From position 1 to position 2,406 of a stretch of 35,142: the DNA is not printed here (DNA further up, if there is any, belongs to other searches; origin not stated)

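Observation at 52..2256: Single polypeptide fusing diaminopimelate decarboxylase to an M19 dipeptidase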

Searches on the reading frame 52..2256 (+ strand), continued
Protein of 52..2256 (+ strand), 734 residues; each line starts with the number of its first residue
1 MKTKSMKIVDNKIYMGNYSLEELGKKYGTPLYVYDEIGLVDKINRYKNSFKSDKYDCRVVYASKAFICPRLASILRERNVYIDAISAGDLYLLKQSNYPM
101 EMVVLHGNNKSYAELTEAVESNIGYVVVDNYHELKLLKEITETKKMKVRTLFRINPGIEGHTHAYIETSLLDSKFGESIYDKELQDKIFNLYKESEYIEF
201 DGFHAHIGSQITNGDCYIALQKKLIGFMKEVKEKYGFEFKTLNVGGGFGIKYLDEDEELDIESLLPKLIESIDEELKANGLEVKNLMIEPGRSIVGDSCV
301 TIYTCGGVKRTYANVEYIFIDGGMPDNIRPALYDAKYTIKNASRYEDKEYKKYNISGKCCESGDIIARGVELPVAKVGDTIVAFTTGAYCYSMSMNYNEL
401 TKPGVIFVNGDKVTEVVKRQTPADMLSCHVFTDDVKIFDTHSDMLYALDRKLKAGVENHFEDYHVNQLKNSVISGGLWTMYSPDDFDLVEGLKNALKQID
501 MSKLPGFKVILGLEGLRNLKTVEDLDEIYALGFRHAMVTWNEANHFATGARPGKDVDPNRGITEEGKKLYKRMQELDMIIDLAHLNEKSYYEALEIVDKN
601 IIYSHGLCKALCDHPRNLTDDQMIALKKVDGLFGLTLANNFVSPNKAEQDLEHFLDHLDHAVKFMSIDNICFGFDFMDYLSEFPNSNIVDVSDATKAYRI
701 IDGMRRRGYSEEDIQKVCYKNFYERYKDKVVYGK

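Call 97: search_protein_families(library=pfam, proteins=[L095:5349-5996:+, L095:5996-6469:+, L095:6438-6863:+, L110:242-1510:+, L110:1592-2686:+, L110:2934-4166:+, L103:1951-3207:+, L103:3310-4365:+, L103:4575-5813:+, L098:117-1661:+], max_evalue=0.001)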
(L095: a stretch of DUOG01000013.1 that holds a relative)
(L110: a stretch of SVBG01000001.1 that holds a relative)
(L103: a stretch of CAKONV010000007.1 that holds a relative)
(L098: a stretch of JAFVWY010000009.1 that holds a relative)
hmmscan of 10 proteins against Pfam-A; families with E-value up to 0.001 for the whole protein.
L095:5349-5996:+ (216 aa): 0 families

L095:5996-6469:+ (158 aa): 1 family
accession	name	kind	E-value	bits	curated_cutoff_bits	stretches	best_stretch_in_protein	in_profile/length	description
PF04397.21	LytTR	-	2.4e-23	82.6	22.6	1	53-147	3-97/98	LytTr DNA-binding domain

L095:6438-6863:+ (142 aa): 0 families

L110:242-1510:+ (423 aa): 3 families
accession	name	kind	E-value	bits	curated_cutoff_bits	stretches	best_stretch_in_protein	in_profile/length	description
PF08245.18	Mur_ligase_M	-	1.6e-15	58.1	24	1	136-264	56-199/200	Mur ligase middle domain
PF01225.30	Mur_ligase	-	4.9e-13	49.7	21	1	5-99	4-93/95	Mur ligase family, catalytic domain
PF02875.26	Mur_ligase_C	-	7.4e-09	37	28.4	1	283-355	1-76/127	Mur ligase, glutamate ligase domain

L110:1592-2686:+ (365 aa): 4 families
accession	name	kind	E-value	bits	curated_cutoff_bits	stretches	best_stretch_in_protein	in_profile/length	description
PF13377.12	Peripla_BP_3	-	2.8e-20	73.5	26.5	1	195-340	3-152/167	Periplasmic binding protein-like domain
PF00356.27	LacI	-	1.3e-16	60.5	27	1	24-69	1-46/46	Bacterial regulatory proteins, lacI family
PF00532.27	Peripla_BP_1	-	3.2e-15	56.8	22.2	1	81-335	2-262/281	Periplasmic binding proteins and sugar binding domain of LacI family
PF13407.12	Peripla_BP_4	-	2.7e-05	24.3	35.1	1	84-272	2-197/258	Periplasmic binding protein domain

L110:2934-4166:+ (411 aa): 3 families
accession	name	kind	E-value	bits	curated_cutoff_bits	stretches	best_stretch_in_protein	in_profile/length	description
PF00579.31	tRNA-synt_1b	-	1.8e-76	257.7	21.1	1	26-315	2-291/292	tRNA synthetases class I (W and Y)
PF22421.1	SYY_C-terminal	-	1.1e-25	89.7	27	1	326-407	1-83/83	Tyrosine--tRNA ligase SYY-like C-terminal domain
PF01479.30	S4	-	0.00012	22.2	22.8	1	350-382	7-40/48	S4 domain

L103:1951-3207:+ (419 aa): 3 families
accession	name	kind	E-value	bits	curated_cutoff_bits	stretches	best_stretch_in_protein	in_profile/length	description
PF08245.18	Mur_ligase_M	-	6.9e-11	42.9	24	1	104-263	1-198/200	Mur ligase middle domain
PF01225.30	Mur_ligase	-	1.1e-10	42.2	21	1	3-98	2-92/95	Mur ligase family, catalytic domain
PF02875.26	Mur_ligase_C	-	5.3e-07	31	28.4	1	283-386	2-112/127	Mur ligase, glutamate ligase domain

L103:3310-4365:+ (352 aa): 4 families
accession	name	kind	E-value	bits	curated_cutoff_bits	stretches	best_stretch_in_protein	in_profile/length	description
PF13377.12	Peripla_BP_3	-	8.2e-25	88.2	26.5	1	189-350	3-167/167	Periplasmic binding protein-like domain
PF00356.27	LacI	-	5e-19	68.3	27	1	14-59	1-46/46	Bacterial regulatory proteins, lacI family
PF00532.27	Peripla_BP_1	-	2.9e-14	53.7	22.2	1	72-331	3-270/281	Periplasmic binding proteins and sugar binding domain of LacI family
PF13407.12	Peripla_BP_4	-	6.3e-07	29.6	35.1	1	114-322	35-254/258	Periplasmic binding protein domain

L103:4575-5813:+ (413 aa): 3 families
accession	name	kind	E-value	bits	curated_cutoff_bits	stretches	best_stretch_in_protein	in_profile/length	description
PF00579.31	tRNA-synt_1b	-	2e-76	257.6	21.1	1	28-317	2-291/292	tRNA synthetases class I (W and Y)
PF22421.1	SYY_C-terminal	-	6.1e-26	90.6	27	1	328-408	1-82/83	Tyrosine--tRNA ligase SYY-like C-terminal domain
PF01479.30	S4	-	2.7e-07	30.7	22.8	1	352-392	7-48/48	S4 domain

L098:117-1661:+ (515 aa): 0 families
